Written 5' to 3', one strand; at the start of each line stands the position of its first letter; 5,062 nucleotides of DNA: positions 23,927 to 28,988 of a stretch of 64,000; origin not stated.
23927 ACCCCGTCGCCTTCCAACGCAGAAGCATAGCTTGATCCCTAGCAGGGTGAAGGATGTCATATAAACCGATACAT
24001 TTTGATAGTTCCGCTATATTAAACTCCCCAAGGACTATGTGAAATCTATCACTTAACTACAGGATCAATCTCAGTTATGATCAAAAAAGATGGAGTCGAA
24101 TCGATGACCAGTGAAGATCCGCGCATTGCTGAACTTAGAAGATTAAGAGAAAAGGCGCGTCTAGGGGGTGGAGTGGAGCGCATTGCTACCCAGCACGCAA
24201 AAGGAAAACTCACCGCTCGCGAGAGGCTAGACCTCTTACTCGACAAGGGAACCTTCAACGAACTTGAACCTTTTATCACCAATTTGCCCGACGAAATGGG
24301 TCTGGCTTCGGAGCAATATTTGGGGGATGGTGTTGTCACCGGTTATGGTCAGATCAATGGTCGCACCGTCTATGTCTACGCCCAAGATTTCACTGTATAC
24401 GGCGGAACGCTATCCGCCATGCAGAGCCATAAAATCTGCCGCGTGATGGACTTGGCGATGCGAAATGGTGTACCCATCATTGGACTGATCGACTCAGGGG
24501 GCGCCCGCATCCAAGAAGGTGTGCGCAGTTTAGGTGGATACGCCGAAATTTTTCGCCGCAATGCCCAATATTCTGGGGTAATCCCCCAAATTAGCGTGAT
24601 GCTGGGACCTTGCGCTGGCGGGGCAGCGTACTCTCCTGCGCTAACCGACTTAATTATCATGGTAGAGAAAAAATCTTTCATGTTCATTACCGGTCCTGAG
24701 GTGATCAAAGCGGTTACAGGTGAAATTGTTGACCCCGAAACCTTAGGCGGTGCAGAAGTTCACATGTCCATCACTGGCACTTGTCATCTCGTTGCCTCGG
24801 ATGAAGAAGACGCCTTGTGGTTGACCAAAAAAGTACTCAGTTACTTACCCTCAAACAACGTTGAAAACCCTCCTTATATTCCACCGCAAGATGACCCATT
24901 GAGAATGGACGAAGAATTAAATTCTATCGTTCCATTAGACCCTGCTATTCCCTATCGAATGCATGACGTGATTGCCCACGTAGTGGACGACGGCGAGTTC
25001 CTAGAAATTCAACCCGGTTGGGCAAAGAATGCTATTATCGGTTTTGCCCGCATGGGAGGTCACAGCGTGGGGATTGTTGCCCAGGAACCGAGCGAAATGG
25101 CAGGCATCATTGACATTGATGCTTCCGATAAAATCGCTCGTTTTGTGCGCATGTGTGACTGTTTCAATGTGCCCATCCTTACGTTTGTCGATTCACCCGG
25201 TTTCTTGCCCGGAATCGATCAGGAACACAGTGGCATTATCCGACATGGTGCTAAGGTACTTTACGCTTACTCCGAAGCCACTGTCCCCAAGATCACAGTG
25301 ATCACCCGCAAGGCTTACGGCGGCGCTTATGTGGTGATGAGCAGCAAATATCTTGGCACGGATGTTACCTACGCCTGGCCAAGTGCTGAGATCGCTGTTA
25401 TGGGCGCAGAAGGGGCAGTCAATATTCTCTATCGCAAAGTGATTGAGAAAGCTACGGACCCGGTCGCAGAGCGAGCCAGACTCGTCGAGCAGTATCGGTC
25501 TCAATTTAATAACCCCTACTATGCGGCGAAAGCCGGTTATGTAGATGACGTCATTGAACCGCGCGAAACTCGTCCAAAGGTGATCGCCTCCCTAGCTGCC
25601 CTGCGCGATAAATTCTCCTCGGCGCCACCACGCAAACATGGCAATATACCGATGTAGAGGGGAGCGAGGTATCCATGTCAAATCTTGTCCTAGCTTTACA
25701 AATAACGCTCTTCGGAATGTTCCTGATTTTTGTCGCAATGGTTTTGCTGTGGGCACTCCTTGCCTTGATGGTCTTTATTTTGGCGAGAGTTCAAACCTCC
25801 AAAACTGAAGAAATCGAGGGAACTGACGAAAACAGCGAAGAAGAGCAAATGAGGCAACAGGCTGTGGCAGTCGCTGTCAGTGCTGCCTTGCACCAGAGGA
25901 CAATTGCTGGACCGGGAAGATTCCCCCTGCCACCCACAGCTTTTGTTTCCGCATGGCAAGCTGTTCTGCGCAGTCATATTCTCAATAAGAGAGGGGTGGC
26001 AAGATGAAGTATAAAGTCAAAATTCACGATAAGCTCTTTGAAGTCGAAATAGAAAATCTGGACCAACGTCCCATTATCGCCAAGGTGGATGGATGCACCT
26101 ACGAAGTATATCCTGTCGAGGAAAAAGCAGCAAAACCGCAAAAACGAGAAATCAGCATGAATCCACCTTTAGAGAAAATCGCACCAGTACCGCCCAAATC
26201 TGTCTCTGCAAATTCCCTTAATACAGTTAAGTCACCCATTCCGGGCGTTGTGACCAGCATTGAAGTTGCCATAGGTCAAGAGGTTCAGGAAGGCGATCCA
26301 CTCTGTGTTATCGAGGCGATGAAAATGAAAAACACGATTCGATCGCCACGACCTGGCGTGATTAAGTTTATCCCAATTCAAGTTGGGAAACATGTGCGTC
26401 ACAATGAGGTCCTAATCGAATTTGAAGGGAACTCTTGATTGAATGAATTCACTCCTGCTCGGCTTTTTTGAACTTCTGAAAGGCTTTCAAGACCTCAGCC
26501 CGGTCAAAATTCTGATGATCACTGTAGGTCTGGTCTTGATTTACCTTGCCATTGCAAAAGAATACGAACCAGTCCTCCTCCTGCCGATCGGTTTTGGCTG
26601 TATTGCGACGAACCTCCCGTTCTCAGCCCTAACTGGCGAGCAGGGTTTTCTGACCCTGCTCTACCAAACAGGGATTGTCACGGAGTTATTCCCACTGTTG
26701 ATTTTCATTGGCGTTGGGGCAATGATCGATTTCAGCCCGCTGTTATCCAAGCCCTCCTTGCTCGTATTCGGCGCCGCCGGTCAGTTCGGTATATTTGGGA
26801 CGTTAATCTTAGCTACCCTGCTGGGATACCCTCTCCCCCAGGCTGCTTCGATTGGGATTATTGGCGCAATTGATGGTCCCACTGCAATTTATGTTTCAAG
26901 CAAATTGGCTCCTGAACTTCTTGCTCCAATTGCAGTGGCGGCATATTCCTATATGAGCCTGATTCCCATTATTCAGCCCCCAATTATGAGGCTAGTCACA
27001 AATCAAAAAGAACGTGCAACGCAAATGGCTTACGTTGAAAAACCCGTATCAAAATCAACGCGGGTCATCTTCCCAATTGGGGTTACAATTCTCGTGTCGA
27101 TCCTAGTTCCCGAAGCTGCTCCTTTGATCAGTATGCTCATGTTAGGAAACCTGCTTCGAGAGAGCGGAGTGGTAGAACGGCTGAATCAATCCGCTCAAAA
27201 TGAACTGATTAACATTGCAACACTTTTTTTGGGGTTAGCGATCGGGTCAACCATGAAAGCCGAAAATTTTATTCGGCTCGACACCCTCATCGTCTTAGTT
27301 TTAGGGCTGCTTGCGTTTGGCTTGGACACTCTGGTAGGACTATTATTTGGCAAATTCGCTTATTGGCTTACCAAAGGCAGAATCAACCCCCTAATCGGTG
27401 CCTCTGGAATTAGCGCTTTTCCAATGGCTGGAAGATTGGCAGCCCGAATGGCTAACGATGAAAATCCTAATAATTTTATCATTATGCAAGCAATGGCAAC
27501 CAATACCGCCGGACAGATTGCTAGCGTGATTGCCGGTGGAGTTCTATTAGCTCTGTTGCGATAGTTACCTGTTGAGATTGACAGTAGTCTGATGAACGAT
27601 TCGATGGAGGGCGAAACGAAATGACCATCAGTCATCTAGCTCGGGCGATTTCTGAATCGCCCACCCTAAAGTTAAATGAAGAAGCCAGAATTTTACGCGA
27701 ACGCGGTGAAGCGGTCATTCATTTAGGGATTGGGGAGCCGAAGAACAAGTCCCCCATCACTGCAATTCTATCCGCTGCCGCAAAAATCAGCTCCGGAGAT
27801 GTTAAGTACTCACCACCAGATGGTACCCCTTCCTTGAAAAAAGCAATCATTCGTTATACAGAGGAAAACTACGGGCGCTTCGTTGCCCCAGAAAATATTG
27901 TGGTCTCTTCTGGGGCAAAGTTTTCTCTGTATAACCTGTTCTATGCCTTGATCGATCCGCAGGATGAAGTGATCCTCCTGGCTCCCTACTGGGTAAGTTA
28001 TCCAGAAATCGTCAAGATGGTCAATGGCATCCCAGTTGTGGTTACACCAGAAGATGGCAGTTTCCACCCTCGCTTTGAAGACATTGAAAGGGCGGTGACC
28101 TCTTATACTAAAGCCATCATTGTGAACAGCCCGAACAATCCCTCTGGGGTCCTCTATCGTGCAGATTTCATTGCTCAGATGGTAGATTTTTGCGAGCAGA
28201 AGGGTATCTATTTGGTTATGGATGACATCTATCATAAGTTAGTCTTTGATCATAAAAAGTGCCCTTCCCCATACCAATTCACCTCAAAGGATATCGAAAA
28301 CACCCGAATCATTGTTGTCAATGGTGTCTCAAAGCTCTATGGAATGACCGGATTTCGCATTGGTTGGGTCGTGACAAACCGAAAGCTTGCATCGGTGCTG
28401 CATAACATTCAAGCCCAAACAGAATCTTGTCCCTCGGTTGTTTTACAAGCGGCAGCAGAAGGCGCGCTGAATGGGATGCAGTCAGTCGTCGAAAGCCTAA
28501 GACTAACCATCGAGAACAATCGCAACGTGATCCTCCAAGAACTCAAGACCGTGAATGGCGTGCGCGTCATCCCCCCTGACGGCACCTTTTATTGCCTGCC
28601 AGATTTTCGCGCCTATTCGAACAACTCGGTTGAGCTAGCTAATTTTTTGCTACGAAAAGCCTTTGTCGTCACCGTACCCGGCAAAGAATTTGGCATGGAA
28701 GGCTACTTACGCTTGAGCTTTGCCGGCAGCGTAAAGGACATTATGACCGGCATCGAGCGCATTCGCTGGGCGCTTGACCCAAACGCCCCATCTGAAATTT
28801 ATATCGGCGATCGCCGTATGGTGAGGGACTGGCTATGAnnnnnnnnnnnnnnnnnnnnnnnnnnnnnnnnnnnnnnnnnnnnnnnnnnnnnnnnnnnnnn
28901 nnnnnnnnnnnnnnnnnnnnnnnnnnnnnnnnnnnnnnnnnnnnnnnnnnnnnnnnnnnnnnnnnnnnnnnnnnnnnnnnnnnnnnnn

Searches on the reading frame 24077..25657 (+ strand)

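Call 39: search_protein_families(library=pfam, proteins=[window:24077-25657:+], max_evalue=0.00001)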
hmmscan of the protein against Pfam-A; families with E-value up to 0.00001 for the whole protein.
window:24077-25657:+ (526 aa): 2 families
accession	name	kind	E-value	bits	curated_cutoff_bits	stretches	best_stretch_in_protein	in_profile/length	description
PF01039.27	Carboxyl_trans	-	7.5e-193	642.1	22.3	1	39-524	2-493/493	Carboxyl transferase domain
PF03255.19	ACCA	-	3.9e-17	62.8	23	1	352-457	135-236/310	Acetyl co-enzyme A carboxylase carboxyltransferase-like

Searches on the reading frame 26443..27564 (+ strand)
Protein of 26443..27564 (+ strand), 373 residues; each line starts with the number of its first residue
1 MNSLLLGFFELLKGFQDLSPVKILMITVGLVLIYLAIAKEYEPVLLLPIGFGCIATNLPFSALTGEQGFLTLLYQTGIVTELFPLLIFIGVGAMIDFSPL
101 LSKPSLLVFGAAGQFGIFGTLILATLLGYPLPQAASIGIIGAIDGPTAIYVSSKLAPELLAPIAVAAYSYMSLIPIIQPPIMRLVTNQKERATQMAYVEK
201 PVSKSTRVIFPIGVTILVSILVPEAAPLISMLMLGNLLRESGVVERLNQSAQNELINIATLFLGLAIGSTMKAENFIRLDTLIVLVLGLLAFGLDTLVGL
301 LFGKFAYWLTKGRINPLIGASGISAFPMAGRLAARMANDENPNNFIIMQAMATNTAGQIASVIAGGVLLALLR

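Call 56: search_protein_families(library=pfam, proteins=[window:26443-27564:+], max_evalue=0.00001)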
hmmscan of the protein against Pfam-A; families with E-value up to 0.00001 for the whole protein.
window:26443-27564:+ (373 aa): 1 family
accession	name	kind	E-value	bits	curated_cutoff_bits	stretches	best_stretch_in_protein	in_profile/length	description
PF03977.18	OAD_beta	-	5e-146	486.6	31.6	1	22-372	2-349/349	Na+-transporting oxaloacetate decarboxylase beta subunit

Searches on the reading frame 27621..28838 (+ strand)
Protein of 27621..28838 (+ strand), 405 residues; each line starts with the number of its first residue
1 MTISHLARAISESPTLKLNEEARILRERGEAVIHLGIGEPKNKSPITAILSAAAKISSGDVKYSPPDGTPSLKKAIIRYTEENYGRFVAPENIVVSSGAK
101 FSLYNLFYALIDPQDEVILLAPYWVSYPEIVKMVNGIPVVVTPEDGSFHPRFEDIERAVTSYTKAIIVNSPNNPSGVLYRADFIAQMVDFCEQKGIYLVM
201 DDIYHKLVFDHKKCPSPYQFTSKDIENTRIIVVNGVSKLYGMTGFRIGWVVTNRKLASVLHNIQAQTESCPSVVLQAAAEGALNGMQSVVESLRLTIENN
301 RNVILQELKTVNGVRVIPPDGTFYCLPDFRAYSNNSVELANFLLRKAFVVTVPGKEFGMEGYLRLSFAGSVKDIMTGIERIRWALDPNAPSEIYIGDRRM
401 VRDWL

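Call 56: search_protein_families(library=pfam, proteins=[window:27621-28838:+], max_evalue=0.00001)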
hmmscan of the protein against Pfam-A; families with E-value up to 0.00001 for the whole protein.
window:27621-28838:+ (405 aa): 2 families
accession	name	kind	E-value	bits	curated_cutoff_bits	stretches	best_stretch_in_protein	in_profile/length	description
PF00155.27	Aminotran_1_2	-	1.7e-64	218.7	19.7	1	32-381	3-361/361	Aminotransferase class I and II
PF01041.23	DegT_DnrJ_EryC1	-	4e-07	30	19.8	1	91-200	41-144/360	DegT/DnrJ/EryC1/StrS aminotransferase family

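Call 58: search_protein_families(library=ncbifam, proteins=[window:27621-28838:+], max_evalue=1e-20)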
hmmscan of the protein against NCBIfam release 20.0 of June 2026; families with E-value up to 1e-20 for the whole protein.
window:27621-28838:+ (405 aa): 45 families (the best 25 are shown)
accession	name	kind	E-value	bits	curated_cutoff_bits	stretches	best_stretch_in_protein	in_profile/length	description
NF041091.1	asp_aminotase_Arch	equivalog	3.7e-92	309.1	550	1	7-382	4-372/376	aspartate aminotransferase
NF004769.0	PRK06107.1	equivalog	2e-80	270.6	617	1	8-384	11-397/402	aspartate transaminase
NF041364.1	GntC_guanitoxin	equivalog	1.4e-74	251.1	415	1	34-382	2-354/356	guanitoxin biosynthesis PLP-dependent (S)-gamma-hydroxy-L-arginine cyclodehydratase GntC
NF004770.0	PRK06108.1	subfamily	1.2e-69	235.1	422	1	9-385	16-392/396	pyridoxal phosphate-dependent aminotransferase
NF005817.0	PRK07683.1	equivalog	3e-61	207.2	575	1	29-383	27-379/387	aminotransferase A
NF005744.0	PRK07568.1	subfamily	7.4e-61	206.1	389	1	1-345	1-340/398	pyridoxal phosphate-dependent aminotransferase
NF004975.0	PRK06348.1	equivalog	3.3e-59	200.8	549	1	4-381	4-379/384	pyridoxal phosphate-dependent aminotransferase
NF004621.0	PRK05957.1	equivalog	4.5e-59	200.1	498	1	33-383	30-381/389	pyridoxal phosphate-dependent aminotransferase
NF006514.0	PRK08960.1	equivalog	8.7e-59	199.3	554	1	5-385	7-385/388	pyridoxal phosphate-dependent aminotransferase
NF006230.0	PRK08363.1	equivalog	3.9e-58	197.1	534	1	17-380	17-387/398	alanine aminotransferase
NF005601.0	PRK07337.1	equivalog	6.3e-58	196.7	496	1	7-382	12-389/394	pyridoxal phosphate-dependent aminotransferase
NF006756.0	PRK09276.1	subfamily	6.5e-58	196.5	507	1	17-382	18-383/387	LL-diaminopimelate aminotransferase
NF005305.0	PRK06836.1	equivalog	5.1e-57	193.9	376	1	18-379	20-385/396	pyridoxal phosphate-dependent aminotransferase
NF005816.0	PRK07682.1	equivalog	5.8e-57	193.1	620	1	30-383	29-381/390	aminotransferase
NF006229.0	PRK08361.1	equivalog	6.3e-55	186.8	624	1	28-386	31-389/391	aspartate aminotransferase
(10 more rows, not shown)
